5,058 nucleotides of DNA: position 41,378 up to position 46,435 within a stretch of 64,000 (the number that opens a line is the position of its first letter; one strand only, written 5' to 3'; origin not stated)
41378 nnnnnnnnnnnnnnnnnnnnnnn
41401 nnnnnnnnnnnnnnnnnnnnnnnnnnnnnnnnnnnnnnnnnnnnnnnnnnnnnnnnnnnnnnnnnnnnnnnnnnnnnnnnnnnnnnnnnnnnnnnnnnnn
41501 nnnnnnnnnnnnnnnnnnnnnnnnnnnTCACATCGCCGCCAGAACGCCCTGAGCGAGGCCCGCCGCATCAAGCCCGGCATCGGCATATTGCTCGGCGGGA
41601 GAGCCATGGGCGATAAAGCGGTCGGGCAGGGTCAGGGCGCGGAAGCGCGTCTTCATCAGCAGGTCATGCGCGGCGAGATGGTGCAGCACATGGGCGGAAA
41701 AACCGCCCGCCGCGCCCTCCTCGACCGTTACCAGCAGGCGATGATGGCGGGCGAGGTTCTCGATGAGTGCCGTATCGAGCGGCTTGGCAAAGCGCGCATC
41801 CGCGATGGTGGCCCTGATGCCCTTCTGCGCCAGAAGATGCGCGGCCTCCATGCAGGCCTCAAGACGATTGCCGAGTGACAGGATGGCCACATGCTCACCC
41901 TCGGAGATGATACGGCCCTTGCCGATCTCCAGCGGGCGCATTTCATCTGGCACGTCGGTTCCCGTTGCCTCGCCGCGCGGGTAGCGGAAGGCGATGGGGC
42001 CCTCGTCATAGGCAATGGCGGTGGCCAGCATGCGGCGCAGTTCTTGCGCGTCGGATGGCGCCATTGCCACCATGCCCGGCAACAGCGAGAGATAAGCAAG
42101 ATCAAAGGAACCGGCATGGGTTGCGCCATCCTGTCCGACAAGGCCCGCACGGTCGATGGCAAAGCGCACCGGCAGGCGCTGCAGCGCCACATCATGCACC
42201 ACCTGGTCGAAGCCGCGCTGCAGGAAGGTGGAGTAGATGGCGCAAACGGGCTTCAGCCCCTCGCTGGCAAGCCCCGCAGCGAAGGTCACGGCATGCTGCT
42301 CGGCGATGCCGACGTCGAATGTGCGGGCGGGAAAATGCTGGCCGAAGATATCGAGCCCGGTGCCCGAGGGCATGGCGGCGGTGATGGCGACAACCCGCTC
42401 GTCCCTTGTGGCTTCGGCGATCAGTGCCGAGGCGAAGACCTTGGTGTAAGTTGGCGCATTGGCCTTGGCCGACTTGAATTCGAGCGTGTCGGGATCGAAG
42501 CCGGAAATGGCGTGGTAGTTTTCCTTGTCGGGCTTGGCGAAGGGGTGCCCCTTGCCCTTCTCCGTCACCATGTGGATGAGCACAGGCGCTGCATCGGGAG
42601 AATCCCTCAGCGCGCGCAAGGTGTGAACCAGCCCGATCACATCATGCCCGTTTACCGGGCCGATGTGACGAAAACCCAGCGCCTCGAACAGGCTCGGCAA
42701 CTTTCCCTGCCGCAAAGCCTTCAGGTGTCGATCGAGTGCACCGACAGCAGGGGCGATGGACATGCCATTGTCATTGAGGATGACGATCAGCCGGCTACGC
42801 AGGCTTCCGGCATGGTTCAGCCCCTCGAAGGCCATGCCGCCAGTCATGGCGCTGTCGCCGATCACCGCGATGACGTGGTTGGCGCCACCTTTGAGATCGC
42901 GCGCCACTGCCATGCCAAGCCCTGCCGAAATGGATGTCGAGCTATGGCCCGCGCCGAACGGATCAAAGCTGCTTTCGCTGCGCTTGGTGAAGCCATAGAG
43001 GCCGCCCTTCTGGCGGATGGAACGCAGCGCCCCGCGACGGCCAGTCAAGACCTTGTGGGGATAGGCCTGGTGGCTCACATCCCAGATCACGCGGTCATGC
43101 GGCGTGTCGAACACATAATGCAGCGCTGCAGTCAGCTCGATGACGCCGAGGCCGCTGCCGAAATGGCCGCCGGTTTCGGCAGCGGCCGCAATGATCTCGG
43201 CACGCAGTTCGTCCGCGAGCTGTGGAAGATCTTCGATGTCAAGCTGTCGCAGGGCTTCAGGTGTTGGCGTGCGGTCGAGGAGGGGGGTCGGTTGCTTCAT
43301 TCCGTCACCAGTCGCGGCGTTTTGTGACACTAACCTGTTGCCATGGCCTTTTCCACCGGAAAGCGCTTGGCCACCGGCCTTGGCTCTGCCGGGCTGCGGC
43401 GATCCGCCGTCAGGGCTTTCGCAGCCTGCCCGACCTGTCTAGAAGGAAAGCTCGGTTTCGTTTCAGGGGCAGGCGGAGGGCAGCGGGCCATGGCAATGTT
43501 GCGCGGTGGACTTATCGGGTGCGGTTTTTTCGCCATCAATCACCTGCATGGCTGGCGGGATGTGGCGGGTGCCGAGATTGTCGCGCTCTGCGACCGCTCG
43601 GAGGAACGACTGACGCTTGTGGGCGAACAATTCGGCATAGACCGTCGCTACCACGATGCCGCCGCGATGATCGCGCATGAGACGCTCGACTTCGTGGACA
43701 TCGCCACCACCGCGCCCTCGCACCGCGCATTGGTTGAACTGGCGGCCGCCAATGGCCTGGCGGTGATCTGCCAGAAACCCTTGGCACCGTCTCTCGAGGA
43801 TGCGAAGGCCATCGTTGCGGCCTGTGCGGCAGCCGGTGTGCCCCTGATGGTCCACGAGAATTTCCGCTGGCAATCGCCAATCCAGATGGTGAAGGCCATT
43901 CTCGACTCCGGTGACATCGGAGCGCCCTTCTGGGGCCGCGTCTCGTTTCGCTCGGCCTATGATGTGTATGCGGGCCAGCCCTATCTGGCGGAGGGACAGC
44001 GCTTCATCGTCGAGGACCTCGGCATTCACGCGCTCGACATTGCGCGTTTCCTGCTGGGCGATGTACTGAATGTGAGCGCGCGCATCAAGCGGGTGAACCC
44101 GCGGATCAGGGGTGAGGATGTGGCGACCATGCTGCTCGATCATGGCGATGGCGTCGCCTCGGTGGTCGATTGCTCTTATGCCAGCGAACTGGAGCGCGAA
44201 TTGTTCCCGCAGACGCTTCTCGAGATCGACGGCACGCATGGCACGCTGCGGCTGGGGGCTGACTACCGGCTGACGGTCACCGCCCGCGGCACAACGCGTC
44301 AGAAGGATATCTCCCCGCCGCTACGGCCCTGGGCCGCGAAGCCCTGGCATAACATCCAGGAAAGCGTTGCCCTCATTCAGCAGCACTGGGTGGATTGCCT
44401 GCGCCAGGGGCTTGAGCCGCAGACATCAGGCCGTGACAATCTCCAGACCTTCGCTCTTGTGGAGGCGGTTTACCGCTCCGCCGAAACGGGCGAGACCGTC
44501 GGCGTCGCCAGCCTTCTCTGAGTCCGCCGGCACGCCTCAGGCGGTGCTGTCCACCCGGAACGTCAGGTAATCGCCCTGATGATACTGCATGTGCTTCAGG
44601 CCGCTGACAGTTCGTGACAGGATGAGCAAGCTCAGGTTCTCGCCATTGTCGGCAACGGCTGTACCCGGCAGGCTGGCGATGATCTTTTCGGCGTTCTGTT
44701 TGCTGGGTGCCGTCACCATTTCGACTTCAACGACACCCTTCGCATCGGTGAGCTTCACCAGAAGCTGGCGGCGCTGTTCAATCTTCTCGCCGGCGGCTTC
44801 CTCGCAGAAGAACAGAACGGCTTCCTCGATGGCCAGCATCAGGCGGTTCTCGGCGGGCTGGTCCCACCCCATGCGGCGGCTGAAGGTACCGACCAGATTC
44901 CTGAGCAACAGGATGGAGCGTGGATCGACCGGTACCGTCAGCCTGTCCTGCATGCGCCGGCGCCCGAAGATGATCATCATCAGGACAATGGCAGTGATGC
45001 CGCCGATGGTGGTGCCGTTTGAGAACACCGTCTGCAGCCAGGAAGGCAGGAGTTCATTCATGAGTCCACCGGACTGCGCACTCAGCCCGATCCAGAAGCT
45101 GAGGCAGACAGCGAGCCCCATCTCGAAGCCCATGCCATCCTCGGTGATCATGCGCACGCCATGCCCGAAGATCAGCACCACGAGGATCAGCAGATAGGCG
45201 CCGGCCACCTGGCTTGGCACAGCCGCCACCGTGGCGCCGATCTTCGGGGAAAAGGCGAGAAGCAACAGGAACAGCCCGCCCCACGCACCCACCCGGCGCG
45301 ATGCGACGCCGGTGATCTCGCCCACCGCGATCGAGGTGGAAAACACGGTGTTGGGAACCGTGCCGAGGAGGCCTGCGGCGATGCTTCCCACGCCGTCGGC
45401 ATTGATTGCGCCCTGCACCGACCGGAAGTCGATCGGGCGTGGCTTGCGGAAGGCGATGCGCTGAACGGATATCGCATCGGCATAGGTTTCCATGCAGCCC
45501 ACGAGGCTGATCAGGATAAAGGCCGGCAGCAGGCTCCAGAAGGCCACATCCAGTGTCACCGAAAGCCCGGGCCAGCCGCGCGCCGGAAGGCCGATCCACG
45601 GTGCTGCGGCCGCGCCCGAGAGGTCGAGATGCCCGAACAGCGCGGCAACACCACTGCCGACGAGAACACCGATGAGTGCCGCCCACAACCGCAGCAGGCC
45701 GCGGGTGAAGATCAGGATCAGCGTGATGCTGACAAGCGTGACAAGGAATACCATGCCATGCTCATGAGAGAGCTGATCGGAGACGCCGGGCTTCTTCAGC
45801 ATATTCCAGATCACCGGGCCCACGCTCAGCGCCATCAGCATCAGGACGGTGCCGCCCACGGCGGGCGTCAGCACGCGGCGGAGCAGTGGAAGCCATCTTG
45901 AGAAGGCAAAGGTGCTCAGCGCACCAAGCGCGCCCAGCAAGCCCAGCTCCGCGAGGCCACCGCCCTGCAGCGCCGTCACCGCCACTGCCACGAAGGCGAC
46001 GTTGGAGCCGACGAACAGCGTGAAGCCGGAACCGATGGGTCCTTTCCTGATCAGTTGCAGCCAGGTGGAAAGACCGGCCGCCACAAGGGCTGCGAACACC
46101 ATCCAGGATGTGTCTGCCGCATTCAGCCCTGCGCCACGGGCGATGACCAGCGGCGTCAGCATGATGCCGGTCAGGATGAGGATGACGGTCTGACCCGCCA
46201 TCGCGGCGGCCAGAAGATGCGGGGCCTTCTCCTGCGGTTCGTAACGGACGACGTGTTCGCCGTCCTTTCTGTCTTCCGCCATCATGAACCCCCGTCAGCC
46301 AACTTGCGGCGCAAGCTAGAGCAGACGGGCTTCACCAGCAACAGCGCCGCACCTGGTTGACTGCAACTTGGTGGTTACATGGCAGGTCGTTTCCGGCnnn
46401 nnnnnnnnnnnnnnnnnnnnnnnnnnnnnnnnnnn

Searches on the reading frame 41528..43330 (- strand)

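Call 69: search_protein_families(library=pfam, proteins=[window:41528-43330:-], max_evalue=0.00001)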
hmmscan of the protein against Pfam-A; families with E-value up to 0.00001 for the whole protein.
window:41528-43330:- (600 aa): 4 families
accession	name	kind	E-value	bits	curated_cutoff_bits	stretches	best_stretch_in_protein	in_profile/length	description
PF13292.11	DXP_synthase_N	-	3e-98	328.9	21.2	2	18-210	1-193/274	1-deoxy-D-xylulose-5-phosphate synthase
PF02779.29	Transket_pyr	-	2.7e-48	164.3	27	1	293-454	3-171/174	Transketolase, pyrimidine binding domain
PF02780.25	Transketolase_C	-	2.2e-29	102.3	25.9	1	470-590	1-122/124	Transketolase, C-terminal domain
PF00456.26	Transketolase_N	-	8.6e-06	25.4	22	0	151-271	145-258/334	Transketolase, thiamine diphosphate binding domain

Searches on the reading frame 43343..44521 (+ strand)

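Call 69: search_protein_families(library=pfam, proteins=[window:43343-44521:+], max_evalue=0.00001)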
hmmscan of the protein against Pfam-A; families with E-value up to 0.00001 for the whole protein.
window:43343-44521:+ (392 aa): 3 families
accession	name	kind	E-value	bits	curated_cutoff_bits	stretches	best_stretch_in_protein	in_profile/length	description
PF01408.29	GFO_IDH_MocA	-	2.2e-22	80.4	24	1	54-170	2-118/120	Oxidoreductase family, NAD-binding Rossmann fold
PF22725.1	GFO_IDH_MocA_C3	-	9.7e-20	71.3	27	1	180-303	1-124/124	GFO/IDH/MocA C-terminal domain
PF02894.22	GFO_IDH_MocA_C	-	2.6e-14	54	22.9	1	212-387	35-217/218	Oxidoreductase family, C-terminal alpha/beta domain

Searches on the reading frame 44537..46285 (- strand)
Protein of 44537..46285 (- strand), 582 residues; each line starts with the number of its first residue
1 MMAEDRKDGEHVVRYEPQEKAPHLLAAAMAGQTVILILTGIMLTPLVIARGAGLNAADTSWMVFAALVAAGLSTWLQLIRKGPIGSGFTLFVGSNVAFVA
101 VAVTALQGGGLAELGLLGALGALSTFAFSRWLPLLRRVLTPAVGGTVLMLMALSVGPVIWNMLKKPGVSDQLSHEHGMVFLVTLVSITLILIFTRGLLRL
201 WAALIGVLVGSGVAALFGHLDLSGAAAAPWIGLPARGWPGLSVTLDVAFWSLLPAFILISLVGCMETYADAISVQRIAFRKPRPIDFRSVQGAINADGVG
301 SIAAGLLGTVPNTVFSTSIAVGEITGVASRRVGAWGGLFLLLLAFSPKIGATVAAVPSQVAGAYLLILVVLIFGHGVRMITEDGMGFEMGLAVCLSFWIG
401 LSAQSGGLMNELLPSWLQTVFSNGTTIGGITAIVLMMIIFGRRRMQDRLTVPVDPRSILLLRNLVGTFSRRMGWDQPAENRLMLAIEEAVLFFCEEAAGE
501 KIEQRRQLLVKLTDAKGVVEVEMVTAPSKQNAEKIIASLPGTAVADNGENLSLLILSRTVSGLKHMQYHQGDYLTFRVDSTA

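Call 69: search_protein_families(library=pfam, proteins=[window:44537-46285:-], max_evalue=0.00001)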
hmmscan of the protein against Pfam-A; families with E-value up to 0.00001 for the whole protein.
window:44537-46285:- (582 aa): 1 family
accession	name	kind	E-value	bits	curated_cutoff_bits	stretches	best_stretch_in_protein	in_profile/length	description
PF00860.26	Xan_ur_permease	-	7e-45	153.8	27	1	29-401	6-381/389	Permease family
